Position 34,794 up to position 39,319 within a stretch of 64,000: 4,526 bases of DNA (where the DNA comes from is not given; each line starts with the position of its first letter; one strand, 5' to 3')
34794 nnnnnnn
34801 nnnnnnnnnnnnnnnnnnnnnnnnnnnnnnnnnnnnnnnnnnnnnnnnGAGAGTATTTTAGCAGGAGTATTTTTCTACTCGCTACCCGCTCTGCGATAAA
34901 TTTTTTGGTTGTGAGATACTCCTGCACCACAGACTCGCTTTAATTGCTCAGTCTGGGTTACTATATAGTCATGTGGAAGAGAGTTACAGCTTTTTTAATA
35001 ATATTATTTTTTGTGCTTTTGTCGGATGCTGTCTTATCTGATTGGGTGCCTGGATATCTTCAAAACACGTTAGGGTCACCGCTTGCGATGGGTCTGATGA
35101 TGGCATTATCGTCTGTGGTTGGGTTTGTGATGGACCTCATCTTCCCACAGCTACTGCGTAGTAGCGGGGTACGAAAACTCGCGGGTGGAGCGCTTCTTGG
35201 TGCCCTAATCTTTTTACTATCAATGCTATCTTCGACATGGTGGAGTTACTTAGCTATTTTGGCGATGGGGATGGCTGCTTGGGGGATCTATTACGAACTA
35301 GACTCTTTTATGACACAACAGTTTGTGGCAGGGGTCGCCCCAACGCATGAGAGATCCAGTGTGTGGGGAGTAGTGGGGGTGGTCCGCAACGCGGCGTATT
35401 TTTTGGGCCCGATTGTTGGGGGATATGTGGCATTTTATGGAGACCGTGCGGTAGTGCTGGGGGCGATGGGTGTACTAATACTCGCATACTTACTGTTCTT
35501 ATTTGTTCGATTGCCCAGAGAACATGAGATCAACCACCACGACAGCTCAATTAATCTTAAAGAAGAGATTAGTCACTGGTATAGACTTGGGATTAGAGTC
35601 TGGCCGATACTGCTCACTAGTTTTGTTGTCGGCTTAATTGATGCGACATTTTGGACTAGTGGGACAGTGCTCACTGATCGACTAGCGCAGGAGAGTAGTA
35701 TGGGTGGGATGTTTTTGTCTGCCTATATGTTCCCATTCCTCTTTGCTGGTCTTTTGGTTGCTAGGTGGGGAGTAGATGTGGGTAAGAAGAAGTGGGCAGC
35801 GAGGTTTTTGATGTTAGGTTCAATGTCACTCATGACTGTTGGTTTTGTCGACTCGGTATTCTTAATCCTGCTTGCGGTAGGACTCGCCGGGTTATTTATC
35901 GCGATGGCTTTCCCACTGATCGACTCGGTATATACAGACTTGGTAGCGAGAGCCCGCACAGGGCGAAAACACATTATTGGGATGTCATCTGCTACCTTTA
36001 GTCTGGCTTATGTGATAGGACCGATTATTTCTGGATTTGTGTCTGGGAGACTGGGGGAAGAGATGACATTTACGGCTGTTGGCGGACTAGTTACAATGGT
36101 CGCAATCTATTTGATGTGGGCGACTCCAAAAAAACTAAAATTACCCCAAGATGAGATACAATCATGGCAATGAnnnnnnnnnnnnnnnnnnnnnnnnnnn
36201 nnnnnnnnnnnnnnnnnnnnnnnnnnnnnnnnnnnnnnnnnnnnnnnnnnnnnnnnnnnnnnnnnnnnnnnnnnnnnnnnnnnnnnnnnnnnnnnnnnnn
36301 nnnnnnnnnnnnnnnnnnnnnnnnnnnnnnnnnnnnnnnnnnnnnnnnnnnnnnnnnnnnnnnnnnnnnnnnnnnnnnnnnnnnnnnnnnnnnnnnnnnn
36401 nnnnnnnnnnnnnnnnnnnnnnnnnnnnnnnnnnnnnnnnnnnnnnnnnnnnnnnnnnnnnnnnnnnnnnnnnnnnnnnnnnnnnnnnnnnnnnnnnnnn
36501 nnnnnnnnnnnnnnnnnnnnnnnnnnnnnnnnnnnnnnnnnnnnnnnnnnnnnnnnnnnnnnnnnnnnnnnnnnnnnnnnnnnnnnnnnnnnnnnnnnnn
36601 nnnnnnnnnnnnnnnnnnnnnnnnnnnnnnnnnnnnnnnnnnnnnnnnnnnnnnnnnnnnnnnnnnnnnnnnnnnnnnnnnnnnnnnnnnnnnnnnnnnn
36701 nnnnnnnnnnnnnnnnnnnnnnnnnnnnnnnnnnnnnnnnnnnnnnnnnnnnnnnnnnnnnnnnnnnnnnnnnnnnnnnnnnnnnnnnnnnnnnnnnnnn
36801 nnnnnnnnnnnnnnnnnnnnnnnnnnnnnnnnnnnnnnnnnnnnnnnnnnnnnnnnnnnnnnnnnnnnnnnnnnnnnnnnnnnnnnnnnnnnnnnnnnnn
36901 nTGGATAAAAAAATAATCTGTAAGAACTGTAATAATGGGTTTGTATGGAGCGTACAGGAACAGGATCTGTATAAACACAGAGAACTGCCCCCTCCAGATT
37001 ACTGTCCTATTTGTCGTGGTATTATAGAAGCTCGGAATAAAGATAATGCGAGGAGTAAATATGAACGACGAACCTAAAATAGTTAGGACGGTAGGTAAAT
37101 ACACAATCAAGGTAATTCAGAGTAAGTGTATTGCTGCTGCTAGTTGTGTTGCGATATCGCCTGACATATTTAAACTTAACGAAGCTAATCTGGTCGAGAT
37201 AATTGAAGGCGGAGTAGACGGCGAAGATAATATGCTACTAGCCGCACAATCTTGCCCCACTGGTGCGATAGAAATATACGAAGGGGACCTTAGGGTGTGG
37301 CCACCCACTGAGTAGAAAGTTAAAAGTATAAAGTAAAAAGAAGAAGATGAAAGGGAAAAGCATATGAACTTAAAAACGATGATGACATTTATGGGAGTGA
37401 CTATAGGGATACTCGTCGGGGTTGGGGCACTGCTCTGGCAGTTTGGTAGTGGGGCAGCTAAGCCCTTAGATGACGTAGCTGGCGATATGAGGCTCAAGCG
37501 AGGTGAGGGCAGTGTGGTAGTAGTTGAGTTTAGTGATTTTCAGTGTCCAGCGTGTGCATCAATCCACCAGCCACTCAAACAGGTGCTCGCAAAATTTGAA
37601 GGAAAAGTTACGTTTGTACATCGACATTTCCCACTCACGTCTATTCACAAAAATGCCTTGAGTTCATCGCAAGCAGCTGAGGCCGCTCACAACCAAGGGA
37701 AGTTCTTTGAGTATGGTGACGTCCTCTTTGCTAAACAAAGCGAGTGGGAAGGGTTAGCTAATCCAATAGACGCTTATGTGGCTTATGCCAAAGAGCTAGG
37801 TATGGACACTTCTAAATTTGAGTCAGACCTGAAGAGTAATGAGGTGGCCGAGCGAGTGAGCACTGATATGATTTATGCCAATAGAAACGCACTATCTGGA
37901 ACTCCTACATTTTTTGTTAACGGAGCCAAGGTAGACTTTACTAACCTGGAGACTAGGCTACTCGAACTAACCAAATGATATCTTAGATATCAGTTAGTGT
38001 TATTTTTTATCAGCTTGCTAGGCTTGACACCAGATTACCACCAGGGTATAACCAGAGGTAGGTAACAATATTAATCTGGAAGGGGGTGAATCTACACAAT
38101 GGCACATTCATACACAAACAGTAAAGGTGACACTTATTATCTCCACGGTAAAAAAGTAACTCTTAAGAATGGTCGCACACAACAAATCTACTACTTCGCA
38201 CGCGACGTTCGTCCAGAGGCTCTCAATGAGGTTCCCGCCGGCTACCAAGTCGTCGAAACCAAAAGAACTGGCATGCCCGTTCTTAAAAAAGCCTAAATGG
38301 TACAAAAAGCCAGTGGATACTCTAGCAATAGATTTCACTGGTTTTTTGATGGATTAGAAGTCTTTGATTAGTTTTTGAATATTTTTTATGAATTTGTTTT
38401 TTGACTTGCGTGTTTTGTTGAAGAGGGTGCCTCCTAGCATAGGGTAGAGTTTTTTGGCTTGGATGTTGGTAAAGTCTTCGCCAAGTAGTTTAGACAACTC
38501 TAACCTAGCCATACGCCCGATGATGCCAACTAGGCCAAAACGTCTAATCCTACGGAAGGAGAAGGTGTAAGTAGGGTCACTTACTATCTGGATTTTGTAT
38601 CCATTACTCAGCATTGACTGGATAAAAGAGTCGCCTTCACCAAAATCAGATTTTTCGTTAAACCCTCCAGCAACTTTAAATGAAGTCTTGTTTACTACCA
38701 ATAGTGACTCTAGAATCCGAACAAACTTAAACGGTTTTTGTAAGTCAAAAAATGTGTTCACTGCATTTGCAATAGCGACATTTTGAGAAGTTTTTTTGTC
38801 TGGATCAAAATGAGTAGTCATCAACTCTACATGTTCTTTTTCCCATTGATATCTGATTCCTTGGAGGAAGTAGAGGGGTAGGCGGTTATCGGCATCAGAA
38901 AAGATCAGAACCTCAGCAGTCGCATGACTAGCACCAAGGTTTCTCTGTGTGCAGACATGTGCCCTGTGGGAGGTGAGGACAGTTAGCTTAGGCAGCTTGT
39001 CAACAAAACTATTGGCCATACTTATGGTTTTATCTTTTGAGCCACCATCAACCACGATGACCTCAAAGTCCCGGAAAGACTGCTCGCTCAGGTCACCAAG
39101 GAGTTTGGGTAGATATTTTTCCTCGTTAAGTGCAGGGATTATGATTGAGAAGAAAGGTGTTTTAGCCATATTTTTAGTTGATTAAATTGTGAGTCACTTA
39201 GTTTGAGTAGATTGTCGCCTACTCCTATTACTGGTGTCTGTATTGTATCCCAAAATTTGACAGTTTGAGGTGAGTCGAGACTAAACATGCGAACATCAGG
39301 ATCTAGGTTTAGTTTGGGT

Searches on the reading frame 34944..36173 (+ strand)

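Call 22: search_protein_families(library=pfam, proteins=[window:34944-36173:+])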
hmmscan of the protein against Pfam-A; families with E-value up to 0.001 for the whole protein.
window:34944-36173:+ (409 aa): 2 families
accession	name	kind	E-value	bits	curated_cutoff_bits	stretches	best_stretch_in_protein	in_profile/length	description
PF07690.21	MFS_1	-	4.8e-27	95.2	33.4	2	223-403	2-184/347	Major Facilitator Superfamily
PF12832.13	MFS_1_like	-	0.00035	20.2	25.2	1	9-162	209-361/373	MFS_1 like family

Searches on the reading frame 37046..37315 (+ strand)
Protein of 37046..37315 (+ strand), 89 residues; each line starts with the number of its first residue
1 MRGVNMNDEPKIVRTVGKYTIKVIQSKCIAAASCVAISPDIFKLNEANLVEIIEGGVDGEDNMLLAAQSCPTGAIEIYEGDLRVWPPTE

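Call 64: search_protein_families(library=pfam, proteins=[window:37046-37315:+])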
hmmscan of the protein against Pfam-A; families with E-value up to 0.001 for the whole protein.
window:37046-37315:+ (89 aa): 3 families
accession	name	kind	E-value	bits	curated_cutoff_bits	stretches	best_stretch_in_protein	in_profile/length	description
PF13370.11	Fer4_13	-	4.1e-10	40.6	24.5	1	25-76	3-57/58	4Fe-4S single cluster domain of Ferredoxin I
PF13459.11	Fer4_15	-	1.6e-06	29.2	22.4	1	25-77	5-66/66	4Fe-4S single cluster domain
PF06902.16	Fer4_19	-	0.00012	22.4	24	1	24-79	11-63/64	Divergent 4Fe-4S mono-cluster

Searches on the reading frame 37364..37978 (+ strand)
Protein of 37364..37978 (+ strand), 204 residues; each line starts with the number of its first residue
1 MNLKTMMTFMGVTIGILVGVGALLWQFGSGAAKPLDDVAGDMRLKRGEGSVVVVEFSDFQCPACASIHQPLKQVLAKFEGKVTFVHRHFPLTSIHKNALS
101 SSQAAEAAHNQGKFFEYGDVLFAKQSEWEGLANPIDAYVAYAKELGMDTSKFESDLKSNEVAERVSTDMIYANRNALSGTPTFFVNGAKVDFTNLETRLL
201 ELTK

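Call 64: search_protein_families(library=pfam, proteins=[window:37364-37978:+])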
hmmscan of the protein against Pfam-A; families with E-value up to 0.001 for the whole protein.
window:37364-37978:+ (204 aa): 4 families
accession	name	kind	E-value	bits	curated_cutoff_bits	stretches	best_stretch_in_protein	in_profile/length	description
PF13462.12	Thioredoxin_4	-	2.4e-25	90.1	23.2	1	49-191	13-151/165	Thioredoxin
PF01323.26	DSBA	-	6.9e-16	59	25.6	1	52-189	1-176/191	DSBA-like thioredoxin domain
PF13743.12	Thioredoxin_5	-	2.5e-05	24.5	27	0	139-186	117-164/186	Thioredoxin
PF13098.12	Thioredoxin_2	-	0.00027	21.7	27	0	46-188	2-84/104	Thioredoxin-like domain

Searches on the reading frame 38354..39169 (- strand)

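Call 64: search_protein_families(library=pfam, proteins=[window:38354-39169:-])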
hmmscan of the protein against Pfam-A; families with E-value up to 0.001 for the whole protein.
window:38354-39169:- (271 aa): 3 families
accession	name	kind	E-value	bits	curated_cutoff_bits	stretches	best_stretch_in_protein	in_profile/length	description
PF00535.33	Glycos_transf_2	-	1.9e-22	80.4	23.3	1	8-115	1-111/168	Glycosyl transferase family 2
PF10111.15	Glyco_tranf_2_2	-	1.3e-09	38.4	27.3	1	8-95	1-92/276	Glycosyltransferase like family 2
PF13641.12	Glyco_tranf_2_3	-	1.4e-05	25.7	27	1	7-97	3-99/230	Glycosyltransferase like family 2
